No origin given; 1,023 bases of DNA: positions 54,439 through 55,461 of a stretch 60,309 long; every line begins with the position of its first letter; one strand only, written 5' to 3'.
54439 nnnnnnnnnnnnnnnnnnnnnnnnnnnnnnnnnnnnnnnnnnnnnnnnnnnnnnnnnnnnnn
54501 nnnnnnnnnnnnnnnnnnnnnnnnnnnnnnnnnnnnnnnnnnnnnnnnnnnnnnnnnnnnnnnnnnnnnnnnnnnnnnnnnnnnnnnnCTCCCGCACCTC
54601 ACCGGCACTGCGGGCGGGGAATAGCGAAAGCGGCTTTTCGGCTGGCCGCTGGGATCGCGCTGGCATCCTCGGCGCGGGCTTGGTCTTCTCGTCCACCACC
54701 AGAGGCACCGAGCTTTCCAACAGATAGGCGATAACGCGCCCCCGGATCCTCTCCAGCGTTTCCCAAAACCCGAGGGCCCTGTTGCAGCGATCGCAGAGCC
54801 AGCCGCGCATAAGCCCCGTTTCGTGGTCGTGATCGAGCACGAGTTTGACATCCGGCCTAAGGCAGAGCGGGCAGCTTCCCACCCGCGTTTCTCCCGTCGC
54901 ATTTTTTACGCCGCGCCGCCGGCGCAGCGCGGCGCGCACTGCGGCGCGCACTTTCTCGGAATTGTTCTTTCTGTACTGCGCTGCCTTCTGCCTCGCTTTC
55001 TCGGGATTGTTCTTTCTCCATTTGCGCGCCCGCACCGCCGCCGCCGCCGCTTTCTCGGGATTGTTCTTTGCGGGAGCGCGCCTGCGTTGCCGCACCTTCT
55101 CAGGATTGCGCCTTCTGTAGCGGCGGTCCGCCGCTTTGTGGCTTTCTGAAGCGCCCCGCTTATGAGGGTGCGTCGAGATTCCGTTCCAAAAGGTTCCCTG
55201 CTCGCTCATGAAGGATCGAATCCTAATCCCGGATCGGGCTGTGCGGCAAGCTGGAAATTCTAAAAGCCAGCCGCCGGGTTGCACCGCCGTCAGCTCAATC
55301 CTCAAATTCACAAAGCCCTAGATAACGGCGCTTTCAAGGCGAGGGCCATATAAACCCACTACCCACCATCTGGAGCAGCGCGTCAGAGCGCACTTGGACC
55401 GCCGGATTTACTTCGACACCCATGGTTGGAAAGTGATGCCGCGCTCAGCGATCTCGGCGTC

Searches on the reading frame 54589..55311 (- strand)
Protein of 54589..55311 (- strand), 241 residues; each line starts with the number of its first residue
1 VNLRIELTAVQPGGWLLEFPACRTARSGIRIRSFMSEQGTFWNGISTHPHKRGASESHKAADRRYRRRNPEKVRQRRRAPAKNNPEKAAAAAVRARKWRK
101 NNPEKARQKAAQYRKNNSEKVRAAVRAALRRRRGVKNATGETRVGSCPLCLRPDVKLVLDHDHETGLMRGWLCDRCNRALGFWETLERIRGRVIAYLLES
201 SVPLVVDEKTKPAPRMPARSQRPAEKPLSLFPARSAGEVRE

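Call 11: search_protein_families(library=pfam, proteins=[window:54589-55311:-], max_evalue=0.01)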
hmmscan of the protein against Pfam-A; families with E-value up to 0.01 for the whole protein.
window:54589-55311:- (241 aa): 1 family
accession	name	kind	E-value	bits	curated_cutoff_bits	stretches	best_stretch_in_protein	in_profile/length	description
PF02945.21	Endonuclease_7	-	7.2e-14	51.9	23.6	1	139-198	18-81/82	Recombination endonuclease VII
